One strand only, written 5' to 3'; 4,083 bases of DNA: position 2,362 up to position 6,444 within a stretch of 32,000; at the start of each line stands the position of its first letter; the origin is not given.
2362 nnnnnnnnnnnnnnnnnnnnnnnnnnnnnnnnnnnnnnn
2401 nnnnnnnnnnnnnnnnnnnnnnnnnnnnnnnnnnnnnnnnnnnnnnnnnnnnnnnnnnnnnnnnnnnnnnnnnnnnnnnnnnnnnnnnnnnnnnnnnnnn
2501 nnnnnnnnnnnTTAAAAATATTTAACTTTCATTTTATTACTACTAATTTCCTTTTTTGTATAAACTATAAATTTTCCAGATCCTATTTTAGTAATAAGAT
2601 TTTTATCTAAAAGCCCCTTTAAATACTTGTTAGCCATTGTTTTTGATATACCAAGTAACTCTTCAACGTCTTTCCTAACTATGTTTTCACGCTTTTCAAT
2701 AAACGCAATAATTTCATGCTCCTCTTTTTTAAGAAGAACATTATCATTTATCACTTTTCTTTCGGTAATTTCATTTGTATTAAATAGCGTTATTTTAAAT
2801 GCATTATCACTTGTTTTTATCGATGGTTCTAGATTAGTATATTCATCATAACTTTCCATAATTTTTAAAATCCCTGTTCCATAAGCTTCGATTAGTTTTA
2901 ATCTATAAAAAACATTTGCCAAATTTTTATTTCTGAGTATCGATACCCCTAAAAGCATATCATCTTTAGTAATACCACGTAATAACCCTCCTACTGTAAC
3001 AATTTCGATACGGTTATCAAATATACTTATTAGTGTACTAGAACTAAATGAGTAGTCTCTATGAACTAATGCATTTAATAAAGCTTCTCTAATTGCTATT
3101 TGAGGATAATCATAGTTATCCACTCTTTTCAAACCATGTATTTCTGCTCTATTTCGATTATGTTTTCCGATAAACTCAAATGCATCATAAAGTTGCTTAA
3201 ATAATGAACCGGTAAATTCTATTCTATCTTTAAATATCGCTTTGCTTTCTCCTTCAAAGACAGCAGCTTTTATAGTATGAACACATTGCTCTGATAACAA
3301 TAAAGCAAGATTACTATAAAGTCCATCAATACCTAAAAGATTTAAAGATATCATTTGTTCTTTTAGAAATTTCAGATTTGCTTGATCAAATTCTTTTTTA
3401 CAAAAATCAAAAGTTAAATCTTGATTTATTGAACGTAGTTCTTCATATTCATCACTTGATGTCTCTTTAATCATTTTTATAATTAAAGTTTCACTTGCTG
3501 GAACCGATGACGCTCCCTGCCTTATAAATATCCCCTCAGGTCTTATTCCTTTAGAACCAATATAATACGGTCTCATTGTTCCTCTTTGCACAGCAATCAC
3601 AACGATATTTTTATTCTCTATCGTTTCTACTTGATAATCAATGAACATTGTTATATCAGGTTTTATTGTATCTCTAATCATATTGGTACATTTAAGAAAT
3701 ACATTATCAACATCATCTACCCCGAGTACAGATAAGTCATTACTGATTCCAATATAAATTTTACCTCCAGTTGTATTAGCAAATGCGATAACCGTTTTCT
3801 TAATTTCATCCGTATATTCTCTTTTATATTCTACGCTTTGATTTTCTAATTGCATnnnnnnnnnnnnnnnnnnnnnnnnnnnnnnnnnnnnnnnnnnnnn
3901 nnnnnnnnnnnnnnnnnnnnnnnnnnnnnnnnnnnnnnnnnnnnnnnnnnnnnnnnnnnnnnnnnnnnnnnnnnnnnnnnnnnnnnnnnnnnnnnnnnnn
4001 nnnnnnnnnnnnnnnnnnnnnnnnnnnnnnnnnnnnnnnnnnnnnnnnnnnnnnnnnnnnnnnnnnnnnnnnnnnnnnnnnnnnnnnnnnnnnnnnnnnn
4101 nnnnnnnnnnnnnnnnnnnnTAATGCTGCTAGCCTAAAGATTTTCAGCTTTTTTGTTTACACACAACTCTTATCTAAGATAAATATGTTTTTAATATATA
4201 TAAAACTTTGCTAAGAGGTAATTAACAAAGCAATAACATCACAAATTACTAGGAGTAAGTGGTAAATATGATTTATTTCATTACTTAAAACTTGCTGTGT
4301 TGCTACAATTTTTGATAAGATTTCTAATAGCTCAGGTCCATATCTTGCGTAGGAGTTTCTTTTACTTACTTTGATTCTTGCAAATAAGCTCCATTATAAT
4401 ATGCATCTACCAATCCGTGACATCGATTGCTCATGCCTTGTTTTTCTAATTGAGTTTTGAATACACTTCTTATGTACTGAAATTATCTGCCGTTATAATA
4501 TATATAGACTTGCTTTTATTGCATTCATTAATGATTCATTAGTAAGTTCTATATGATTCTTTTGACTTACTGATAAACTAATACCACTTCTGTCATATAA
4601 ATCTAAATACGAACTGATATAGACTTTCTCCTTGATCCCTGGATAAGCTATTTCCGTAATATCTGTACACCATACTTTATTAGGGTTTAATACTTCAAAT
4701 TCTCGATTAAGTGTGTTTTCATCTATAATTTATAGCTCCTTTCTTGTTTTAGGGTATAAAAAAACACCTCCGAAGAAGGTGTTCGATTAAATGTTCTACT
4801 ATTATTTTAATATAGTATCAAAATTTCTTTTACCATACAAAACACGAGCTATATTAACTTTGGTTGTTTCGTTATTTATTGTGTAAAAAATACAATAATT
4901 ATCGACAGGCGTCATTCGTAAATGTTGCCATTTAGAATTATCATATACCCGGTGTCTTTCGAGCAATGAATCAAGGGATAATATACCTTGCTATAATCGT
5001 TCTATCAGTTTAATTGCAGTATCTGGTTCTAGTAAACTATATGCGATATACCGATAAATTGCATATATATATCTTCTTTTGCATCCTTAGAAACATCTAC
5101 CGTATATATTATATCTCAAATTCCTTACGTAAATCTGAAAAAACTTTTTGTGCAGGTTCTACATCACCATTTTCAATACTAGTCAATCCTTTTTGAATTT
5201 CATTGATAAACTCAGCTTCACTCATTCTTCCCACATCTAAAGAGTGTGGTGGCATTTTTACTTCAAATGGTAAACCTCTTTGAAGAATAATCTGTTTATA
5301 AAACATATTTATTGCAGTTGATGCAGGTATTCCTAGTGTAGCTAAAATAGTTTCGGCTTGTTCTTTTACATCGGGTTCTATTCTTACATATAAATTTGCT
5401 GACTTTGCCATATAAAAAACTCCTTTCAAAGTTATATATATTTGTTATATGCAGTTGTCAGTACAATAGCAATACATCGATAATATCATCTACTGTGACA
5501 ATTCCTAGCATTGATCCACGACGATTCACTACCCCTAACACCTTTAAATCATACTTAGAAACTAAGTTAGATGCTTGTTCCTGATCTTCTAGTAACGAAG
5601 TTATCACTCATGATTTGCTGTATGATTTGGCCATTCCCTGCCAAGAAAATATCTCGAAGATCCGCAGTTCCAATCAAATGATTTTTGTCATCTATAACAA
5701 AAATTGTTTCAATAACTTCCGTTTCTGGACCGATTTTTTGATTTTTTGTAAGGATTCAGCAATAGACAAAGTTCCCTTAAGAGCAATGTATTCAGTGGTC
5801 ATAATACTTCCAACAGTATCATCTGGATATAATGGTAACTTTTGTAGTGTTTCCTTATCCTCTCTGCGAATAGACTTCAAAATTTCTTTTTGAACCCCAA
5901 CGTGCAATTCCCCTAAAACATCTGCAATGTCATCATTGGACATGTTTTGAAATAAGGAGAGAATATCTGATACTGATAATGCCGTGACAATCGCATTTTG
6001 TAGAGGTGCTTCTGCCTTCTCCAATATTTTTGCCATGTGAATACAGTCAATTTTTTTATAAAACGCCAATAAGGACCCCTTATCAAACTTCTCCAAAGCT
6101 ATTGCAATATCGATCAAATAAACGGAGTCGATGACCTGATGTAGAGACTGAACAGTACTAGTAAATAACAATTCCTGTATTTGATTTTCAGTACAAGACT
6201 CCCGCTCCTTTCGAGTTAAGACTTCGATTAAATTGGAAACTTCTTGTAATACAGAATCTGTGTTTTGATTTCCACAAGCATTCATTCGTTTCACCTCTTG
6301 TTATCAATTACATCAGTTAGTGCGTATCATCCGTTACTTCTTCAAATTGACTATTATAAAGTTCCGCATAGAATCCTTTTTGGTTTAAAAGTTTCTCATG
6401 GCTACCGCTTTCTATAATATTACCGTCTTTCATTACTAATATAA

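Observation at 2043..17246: Tandem island array at tRNA-Arg(CCT): three direct copies of the tRNA 3' half and no recombinase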

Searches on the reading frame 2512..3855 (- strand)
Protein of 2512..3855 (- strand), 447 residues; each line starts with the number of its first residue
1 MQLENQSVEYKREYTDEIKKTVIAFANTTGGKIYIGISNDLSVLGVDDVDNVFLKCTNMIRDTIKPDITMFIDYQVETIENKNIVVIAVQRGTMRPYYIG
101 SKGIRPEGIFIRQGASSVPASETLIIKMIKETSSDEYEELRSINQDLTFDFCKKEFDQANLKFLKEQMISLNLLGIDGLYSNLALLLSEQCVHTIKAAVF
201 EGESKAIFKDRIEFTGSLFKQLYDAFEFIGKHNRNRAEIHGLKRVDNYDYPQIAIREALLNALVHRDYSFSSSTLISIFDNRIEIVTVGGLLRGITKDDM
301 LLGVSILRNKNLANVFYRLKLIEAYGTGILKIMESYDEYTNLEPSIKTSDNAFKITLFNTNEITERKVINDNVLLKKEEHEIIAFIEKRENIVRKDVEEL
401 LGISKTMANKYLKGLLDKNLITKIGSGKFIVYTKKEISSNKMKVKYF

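Call 9: search_protein_families(library=pfam, proteins=[window:2512-3855:-], max_evalue=0.01)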
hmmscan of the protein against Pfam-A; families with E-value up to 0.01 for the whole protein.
window:2512-3855:- (447 aa): 6 families
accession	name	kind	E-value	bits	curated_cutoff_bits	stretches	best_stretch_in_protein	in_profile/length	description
PF04326.19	SLFN_AlbA_2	-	3.3e-21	76.4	25.3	1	4-120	1-117/118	Schlafen, AlbA_2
PF13749.12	HATPase_c_4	-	9.6e-19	67.6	26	1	276-357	6-89/89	Putative ATP-dependent DNA helicase recG C-terminal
PF12802.13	MarR_2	-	0.0011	19.5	27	1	378-426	6-55/61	MarR family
PF04079.22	SMC_ScpB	-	0.0019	18.2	27.4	1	329-433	34-140/160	Segregation and condensation complex subunit ScpB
PF22168.2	DIP2311-like_C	-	0.002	18.8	27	1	392-431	20-59/63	Transcriptional regulator DIP2311-like, C-terminal domain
PF01978.25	TrmB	-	0.0084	16.4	25.6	0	389-429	20-60/68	Sugar-specific transcriptional regulator TrmB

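Call 15: find_encoding_contigs(protein=window:2512-3855:-, flank=10000, max_places=10)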
Protein window:2512-3855:- (447 aa): no gene with exactly this product is on record in the collection.

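Call 42: search_protein_families(library=padloc, max_evalue=0.001, proteins=[window:2512-3855:-])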
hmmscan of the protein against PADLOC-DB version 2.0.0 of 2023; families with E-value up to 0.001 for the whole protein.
window:2512-3855:- (447 aa): 7 families
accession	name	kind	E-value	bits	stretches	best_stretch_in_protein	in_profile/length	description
PDLC02402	Aga_SIR2-PNTD1-PNTD2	-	8.1e-12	42.1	1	185-297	377-489/876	Class I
PDLC02394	pAgo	-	9.6e-12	41.4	2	213-393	275-472/1121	-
PDLC02418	Aga_SIR2-Kinase-PNTD1-PNTD2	-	2.6e-09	33.9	1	213-297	284-367/756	Class I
PDLC02267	AbiEi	-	0.00013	19.5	1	375-434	2-63/252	AbiEi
PDLC03963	SoFic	-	0.00043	17.8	1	372-435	291-352/361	-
PDLC05078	PDC-S72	-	0.00051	17.2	1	359-428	298-370/377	-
PDLC01866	CARF3--CARF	-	0.00083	17.4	0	370-428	132-186/207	-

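Call 47: find_homologous_proteins(query=window:2512-3855:-, max_evalue=1e-20)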
Query window:2512-3855:- (447 aa): 8000 proteins with E <= 1e-20 among 8000 candidates; the best 120 are listed.
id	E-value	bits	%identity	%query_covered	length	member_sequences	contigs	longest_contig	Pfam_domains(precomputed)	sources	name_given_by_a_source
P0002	9.6e-278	939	100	97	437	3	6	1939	PF13749.13,PF04326.20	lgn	-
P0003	2.1e-224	763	80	97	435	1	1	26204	PF13749.13,PF04326.20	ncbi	-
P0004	1.7e-204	698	74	97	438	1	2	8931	PF13749.13,PF04326.20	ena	-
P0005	9.7e-197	672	71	97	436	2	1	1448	PF13749.13,PF04326.20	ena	-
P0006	3.1e-184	631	66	97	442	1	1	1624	PF13749.13,PF04326.20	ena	-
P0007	3.3e-183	627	67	98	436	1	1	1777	PF13749.13,PF04326.20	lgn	-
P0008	1.8e-179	615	66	97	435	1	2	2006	PF13749.13,PF04326.20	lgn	-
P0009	2.3e-174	598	66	97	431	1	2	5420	PF13749.13,PF04326.20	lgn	-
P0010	3.3e-174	598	65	97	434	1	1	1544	PF13749.13,PF04326.20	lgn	-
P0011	5.5e-174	597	65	97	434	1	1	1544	PF13749.13,PF04326.20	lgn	-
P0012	1.3e-171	589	63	97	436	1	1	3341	PF13749.13,PF04326.20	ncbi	-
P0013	3.3e-168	578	62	97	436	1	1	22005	PF13749.13,PF04326.20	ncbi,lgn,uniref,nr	ncbi:RNA-binding domain-containing protein [Marinisporobacter balticus]|uniref:ATP-dependent DNA hel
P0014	2.7e-167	575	61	97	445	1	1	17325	PF13749.13,PF04326.20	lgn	-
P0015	2.8e-167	575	61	98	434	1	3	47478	PF13749.13,PF04326.20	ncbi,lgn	ncbi:MAG: putative DNA binding domain-containing protein [Erysipelotrichaceae bacterium]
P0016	2.3e-166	572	63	97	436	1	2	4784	PF13749.13,PF04326.20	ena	-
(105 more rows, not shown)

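Call 48: find_encoding_contigs(protein=P0003, flank=10000, max_places=4)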
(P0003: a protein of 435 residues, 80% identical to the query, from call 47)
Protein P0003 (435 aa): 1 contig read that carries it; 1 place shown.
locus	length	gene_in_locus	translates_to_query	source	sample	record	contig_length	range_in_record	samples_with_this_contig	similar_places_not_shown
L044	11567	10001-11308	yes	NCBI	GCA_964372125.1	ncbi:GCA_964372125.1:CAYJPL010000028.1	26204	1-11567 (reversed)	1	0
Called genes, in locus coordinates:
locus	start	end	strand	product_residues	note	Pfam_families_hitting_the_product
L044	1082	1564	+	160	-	-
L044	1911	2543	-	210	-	PF00872:Transposase_mut, PF10551:MULE (weak)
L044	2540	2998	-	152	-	PF00872:Transposase_mut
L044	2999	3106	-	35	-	-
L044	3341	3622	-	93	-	PF00583:Acetyltransf_1, PF13508:Acetyltransf_7, PF13673:Acetyltransf_10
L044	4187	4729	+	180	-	-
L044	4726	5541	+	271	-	PF08843:AbiEii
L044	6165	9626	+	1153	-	PF18657:YDG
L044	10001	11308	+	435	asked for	PF04326:SLFN_AlbA_2, PF13749:HATPase_c_4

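Call 49: find_encoding_contigs(protein=P0002, flank=10000, max_places=8)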
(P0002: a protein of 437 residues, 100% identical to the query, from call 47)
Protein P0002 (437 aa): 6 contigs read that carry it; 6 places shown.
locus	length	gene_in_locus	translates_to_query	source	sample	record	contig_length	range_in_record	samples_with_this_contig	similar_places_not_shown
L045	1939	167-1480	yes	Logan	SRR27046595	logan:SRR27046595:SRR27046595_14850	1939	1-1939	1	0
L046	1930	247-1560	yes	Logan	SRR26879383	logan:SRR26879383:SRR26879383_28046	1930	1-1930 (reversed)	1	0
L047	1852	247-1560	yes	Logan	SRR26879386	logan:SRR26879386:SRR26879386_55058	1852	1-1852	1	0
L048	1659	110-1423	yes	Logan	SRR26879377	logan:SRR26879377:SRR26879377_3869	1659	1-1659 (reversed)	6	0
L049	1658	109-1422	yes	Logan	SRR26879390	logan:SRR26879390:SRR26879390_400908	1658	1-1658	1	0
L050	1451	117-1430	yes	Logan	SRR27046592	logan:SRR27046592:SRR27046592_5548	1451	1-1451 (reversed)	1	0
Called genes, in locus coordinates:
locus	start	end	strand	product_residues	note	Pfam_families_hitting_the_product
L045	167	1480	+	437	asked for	PF04326:SLFN_AlbA_2, PF13749:HATPase_c_4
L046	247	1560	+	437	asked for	PF04326:SLFN_AlbA_2, PF13749:HATPase_c_4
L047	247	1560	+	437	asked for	PF04326:SLFN_AlbA_2, PF13749:HATPase_c_4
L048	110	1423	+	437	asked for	PF04326:SLFN_AlbA_2, PF13749:HATPase_c_4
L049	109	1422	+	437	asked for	PF04326:SLFN_AlbA_2, PF13749:HATPase_c_4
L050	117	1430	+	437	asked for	PF04326:SLFN_AlbA_2, PF13749:HATPase_c_4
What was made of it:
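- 2512..3855 (-): The only gene of segment 1. It encodes a Schlafen AlbA_2 domain, a HATPase_c_4 domain and a C-terminal winged helix ('putative DNA-binding/RNA-binding domain protein'). More than 8000 homologues; an identical 437-aa version occurs in Logan contigs (calls 47, 49).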

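Call 50: find_encoding_contigs(protein=P0004, flank=10000, max_places=4)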
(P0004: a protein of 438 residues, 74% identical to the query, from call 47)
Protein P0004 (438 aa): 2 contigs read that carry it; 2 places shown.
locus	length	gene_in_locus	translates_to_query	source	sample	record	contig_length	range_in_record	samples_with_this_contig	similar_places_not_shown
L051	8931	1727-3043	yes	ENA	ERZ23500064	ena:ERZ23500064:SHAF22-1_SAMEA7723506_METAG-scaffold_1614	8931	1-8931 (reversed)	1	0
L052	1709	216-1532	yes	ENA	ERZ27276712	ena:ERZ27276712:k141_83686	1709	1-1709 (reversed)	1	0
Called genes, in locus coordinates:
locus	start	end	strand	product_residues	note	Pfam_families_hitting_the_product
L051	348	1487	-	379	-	PF02810:SEC-C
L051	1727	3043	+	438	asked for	PF04326:SLFN_AlbA_2, PF13749:HATPase_c_4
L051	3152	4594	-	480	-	PF23750:RsgI_M, PF03413:PepSY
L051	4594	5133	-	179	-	PF04542:Sigma70_r2, PF08281:Sigma70_r4_2, PF04545:Sigma70_r4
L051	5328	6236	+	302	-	PF00126:HTH_1, PF03466:LysR_substrate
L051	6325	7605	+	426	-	PF01053:Cys_Met_Meta_PP, PF00155:Aminotran_1_2, PF01041:DegT_DnrJ_EryC1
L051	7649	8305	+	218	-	PF02965:Met_synt_B12 (weak)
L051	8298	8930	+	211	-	?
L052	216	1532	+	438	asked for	PF04326:SLFN_AlbA_2, PF13749:HATPase_c_4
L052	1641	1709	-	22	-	?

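Call 76: search_protein_families(library=phrogs, max_evalue=0.00001, proteins=[window:2512-3855:-])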
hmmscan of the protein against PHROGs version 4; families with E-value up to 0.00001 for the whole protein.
window:2512-3855:- (447 aa): 1 family
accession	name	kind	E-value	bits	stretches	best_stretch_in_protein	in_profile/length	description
phrog_12156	-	DNA, RNA and nucleotide metabolism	2.1e-58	199.2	1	3-433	17-479/485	DNA helicase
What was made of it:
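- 2512..3855 (-): Pfam (call 9); PHROGs phrog_12156 (call 76).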

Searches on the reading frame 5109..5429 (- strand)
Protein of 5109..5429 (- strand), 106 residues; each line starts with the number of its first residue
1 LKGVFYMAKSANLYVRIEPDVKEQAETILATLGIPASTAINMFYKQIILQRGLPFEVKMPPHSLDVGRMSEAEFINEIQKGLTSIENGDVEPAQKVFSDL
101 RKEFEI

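Call 9: search_protein_families(library=pfam, proteins=[window:5109-5429:-], max_evalue=0.01)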
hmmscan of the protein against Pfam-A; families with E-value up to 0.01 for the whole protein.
window:5109-5429:- (106 aa): 1 family
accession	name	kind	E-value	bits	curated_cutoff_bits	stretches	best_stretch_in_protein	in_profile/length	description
PF04221.18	RelB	-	4.6e-10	39.7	22.4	1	13-73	4-65/82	RelB antitoxin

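Call 42: search_protein_families(library=padloc, max_evalue=0.001, proteins=[window:5109-5429:-])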
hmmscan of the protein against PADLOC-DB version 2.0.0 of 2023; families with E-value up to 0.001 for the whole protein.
window:5109-5429:- (106 aa): 0 families

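Call 67: find_encoding_contigs(protein=window:5109-5411:-, flank=10000, max_places=10)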
Protein window:5109-5411:- (100 aa): no gene with exactly this product is on record in the collection.

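Call 76: search_protein_families(library=phrogs, max_evalue=0.00001, proteins=[window:5109-5429:-])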
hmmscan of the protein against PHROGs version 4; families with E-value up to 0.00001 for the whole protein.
window:5109-5429:- (106 aa): 1 family
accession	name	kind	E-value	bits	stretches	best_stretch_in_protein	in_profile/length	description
phrog_2737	-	unknown function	8.4e-28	97.2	1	7-105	1-85/86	-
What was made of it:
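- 5109..5429 (-): RelB/DinJ-type antitoxin gene, intact. Pfam RelB, E = 4.6e-10 (call 9); phrog_2737 (call 76).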

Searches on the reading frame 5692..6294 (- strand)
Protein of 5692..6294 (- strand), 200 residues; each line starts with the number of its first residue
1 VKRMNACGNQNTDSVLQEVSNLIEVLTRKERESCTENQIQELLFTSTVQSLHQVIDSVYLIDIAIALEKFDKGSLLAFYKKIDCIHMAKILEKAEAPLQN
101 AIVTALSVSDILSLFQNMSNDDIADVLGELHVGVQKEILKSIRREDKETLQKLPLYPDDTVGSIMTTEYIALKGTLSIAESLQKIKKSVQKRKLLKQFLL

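Call 9: search_protein_families(library=pfam, proteins=[window:5692-6294:-], max_evalue=0.01)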
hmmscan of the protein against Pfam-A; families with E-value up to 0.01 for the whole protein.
window:5692-6294:- (200 aa): 1 family
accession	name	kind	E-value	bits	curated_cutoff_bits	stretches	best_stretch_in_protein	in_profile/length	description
PF03448.22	MgtE_N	-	3.5e-15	56.8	25.9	1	62-159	5-102/102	MgtE intracellular N domain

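Call 42: search_protein_families(library=padloc, max_evalue=0.001, proteins=[window:5692-6294:-])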
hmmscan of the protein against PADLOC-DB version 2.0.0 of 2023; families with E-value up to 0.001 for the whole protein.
window:5692-6294:- (200 aa): 0 families

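Call 76: search_protein_families(library=phrogs, max_evalue=0.00001, proteins=[window:5692-6294:-])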
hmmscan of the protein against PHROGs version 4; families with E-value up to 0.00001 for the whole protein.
window:5692-6294:- (200 aa): 0 families
